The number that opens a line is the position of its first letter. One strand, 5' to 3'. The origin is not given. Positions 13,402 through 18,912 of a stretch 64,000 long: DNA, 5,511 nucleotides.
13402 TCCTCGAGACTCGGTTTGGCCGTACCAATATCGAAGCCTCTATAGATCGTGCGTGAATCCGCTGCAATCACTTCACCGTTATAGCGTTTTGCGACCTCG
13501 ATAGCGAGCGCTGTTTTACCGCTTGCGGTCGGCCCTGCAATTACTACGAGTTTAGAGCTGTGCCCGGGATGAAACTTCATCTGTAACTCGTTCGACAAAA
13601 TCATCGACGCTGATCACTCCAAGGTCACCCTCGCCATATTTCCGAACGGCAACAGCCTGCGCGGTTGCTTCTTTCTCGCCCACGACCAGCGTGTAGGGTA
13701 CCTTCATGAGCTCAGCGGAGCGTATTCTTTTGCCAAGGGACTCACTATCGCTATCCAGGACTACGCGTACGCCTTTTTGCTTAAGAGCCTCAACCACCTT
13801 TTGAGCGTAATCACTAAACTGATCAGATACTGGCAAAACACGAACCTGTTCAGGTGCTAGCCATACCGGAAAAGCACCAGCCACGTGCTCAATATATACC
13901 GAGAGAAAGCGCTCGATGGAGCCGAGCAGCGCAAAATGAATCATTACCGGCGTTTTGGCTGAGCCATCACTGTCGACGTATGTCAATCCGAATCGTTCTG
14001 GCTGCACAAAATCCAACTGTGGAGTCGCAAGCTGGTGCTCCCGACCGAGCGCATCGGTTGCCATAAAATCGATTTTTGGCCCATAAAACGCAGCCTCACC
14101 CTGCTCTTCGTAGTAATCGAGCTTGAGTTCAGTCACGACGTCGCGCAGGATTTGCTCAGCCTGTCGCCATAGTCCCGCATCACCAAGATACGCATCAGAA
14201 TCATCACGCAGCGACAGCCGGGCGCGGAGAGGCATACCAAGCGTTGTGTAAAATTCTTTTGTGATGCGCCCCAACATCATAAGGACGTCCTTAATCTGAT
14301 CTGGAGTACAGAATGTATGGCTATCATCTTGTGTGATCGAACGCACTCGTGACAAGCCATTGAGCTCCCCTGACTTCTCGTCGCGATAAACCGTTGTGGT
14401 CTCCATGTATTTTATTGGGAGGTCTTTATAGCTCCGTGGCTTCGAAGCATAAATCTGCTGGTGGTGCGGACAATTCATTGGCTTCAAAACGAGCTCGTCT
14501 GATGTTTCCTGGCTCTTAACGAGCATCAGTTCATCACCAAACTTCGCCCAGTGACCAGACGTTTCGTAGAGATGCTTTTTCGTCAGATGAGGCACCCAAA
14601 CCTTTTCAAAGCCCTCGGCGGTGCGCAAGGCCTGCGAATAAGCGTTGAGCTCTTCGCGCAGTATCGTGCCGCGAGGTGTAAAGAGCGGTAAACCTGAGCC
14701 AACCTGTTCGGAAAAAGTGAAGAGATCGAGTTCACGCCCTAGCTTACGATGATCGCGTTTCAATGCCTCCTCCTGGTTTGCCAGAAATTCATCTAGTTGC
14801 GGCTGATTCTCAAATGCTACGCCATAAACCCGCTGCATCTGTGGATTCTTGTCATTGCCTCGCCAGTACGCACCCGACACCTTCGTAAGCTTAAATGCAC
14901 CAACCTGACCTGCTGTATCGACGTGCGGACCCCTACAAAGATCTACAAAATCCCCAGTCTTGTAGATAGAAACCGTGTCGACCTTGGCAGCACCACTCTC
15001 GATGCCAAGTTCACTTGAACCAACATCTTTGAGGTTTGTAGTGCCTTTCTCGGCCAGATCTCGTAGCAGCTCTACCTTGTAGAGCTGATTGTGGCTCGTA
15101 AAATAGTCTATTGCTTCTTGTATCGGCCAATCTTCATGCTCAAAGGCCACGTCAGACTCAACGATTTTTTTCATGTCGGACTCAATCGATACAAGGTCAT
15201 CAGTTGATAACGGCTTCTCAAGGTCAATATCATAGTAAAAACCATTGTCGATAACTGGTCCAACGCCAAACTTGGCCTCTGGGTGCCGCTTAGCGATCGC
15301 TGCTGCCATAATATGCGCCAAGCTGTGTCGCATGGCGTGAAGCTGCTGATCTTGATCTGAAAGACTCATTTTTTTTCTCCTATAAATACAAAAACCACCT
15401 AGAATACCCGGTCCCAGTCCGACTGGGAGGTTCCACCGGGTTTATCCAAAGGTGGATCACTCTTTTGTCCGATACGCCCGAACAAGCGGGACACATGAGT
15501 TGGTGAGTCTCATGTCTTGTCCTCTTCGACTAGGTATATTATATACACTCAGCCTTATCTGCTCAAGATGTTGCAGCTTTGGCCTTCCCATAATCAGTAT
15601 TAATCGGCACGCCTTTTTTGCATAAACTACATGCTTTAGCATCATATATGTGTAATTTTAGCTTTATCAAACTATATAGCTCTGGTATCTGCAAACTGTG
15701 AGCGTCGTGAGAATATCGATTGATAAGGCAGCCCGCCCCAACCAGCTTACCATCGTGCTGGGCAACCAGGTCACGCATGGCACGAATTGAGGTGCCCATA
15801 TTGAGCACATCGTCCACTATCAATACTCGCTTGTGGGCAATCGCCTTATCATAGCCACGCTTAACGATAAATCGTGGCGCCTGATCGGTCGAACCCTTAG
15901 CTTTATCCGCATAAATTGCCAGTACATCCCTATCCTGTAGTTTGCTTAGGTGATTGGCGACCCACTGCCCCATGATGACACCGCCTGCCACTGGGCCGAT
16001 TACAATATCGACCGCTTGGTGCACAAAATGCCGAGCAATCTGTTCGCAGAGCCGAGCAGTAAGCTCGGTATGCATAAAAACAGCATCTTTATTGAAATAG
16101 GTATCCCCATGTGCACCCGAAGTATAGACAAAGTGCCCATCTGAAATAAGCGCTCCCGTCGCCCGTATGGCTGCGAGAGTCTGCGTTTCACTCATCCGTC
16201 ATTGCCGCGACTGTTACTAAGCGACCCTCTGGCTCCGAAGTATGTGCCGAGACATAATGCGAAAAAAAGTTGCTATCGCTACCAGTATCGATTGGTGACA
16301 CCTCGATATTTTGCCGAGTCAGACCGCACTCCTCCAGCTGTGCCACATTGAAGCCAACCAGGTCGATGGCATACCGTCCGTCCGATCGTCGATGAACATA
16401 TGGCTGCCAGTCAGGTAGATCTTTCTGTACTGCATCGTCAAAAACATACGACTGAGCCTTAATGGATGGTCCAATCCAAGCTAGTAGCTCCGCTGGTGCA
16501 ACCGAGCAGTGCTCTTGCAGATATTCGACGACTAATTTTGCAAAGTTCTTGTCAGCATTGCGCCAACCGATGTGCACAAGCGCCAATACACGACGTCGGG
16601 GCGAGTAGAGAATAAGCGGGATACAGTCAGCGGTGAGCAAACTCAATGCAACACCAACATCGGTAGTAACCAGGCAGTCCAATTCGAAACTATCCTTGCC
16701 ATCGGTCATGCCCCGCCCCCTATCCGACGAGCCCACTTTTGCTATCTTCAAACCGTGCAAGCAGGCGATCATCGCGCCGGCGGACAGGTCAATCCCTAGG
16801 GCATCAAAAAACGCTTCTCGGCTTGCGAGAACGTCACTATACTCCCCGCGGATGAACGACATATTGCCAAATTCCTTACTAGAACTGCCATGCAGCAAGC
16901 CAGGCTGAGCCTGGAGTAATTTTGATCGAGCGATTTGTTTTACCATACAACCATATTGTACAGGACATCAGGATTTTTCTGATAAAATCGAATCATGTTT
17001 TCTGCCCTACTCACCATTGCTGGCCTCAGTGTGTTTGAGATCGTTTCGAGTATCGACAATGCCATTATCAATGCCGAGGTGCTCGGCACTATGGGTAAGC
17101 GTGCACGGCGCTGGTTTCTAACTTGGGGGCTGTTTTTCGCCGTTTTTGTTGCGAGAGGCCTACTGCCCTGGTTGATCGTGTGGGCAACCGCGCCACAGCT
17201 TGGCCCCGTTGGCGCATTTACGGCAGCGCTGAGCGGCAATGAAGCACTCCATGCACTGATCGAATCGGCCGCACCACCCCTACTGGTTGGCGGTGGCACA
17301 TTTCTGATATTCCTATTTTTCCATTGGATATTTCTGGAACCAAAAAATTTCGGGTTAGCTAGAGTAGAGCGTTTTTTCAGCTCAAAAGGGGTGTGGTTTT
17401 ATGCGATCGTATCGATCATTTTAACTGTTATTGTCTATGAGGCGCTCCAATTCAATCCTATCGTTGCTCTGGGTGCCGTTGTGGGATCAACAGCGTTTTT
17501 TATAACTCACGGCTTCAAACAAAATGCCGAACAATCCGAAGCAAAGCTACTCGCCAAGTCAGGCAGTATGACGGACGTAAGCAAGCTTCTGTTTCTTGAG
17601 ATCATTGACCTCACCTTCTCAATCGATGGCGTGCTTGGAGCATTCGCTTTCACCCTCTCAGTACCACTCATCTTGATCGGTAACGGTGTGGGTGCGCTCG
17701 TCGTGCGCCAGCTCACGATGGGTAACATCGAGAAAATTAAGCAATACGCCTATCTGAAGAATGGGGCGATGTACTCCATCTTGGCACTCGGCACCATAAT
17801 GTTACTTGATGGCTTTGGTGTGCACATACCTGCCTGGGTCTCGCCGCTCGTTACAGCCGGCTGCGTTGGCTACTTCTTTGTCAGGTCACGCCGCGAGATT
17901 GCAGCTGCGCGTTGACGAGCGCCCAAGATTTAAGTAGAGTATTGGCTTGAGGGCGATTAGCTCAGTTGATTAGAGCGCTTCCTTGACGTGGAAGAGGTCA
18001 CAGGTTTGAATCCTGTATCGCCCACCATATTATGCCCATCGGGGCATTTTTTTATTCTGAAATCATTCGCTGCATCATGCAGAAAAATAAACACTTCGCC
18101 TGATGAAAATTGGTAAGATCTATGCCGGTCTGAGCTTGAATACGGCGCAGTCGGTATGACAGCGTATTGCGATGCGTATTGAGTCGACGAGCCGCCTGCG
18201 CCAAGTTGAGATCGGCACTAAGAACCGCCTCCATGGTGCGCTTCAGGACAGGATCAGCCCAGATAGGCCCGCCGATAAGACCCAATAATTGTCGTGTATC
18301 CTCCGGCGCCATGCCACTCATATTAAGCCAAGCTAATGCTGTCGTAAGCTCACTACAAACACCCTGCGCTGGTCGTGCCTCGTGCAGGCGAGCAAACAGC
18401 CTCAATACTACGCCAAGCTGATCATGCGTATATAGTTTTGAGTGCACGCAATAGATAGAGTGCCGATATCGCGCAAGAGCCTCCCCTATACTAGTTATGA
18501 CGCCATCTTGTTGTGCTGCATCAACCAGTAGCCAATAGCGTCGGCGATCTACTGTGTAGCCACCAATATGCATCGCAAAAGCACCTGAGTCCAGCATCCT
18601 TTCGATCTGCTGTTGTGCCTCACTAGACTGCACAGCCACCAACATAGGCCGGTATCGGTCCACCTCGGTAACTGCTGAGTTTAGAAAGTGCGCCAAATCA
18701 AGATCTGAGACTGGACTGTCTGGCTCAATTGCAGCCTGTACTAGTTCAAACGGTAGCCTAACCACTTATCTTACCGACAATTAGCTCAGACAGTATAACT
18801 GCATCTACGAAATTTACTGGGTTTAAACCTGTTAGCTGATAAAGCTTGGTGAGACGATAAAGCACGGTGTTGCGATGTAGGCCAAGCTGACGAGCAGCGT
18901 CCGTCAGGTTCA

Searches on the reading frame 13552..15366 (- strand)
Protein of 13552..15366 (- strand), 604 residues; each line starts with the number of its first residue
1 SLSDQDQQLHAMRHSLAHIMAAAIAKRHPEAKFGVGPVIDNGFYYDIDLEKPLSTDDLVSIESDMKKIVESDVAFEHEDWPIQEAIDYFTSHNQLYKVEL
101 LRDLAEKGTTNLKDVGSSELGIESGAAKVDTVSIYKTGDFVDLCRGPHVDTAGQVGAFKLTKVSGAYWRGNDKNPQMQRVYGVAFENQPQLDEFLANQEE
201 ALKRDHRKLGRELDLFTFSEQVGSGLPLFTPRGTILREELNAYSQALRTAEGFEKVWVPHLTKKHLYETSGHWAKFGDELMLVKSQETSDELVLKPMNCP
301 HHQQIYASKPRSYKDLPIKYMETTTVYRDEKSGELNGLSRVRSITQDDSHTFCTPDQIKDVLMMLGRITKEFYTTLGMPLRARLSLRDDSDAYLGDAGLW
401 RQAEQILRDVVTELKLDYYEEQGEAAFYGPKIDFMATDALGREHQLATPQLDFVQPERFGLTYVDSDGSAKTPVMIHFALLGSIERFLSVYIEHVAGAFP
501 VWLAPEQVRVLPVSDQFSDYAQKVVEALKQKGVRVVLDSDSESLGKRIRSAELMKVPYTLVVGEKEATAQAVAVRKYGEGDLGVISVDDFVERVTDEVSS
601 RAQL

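Call 49: find_homologous_proteins(query=window:13552-15366:-, max_evalue=1e-50)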
Query window:13552-15366:- (604 aa): 8000 proteins with E <= 1e-50 among 8000 candidates; the best 120 are listed.
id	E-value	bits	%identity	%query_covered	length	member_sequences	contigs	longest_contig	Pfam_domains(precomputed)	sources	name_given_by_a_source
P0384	0.0e+0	1366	100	100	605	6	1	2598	PF03129.26,PF00587.31,PF07973.20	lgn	-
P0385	0.0e+0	1135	81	99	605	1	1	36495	PF03129.26,PF00587.31,PF07973.20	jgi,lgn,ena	-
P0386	9.0e-292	987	73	99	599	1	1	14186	PF03129.26,PF00587.31,PF07973.20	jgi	jgi:threonyl-tRNA synthetase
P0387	4.4e-289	978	72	99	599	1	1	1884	PF03129.26,PF00587.31,PF07973.20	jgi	jgi:threonyl-tRNA synthetase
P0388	1.1e-288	977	72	99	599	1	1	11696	PF03129.26,PF00587.31,PF07973.20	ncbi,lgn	-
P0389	1.3e-288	976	72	99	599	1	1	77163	PF03129.26,PF00587.31,PF07973.20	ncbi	-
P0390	1.8e-288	976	72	99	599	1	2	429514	PF03129.26,PF00587.31,PF07973.20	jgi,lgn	jgi:threonyl-tRNA synthetase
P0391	5.1e-287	971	72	99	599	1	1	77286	PF03129.26,PF00587.31,PF07973.20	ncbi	-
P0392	1.7e-286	969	73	99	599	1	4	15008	PF03129.26,PF00587.31,PF07973.20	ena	-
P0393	8.6e-286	967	72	99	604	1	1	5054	PF03129.26,PF00587.31,PF07973.20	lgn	-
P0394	1.1e-285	967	72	99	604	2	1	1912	PF03129.26,PF00587.31,PF07973.20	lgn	-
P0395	1.6e-285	966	72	98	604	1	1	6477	PF03129.26,PF00587.31,PF07973.20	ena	-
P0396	1.2e-284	963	70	99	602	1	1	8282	PF03129.26,PF00587.31,PF07973.20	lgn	-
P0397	1.5e-284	963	69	100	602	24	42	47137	PF03129.26,PF00587.31,PF07973.20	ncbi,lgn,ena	-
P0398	1.8e-282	956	71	99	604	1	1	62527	PF03129.26,PF00587.31,PF07973.20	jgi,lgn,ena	-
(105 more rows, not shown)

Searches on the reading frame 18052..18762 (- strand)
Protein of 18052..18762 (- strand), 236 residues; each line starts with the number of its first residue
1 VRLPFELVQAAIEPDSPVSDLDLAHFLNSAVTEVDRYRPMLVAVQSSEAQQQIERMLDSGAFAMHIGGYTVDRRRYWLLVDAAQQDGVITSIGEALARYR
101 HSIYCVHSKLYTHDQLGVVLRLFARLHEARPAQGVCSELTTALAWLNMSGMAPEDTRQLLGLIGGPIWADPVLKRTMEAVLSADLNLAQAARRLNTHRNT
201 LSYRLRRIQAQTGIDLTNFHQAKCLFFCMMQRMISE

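Call 67: search_protein_families(library=pfam, proteins=[window:18052-18762:-], max_evalue=0.01)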
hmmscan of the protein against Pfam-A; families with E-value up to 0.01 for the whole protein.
window:18052-18762:- (236 aa): 4 families
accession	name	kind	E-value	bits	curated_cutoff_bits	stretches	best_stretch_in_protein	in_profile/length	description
PF13556.12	HTH_30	-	4.8e-16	58.7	27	1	174-223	2-51/59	PucR C-terminal helix-turn-helix domain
PF02954.25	HTH_8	-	0.0004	20.5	22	1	177-207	10-41/42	Bacterial regulatory protein, Fis family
PF00126.33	HTH_1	-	0.00061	20.1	26.6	1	185-218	14-47/60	Bacterial regulatory helix-turn-helix protein, lysR family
PF12840.13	HTH_20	-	0.0071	16.7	27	0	187-206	21-40/51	Helix-turn-helix domain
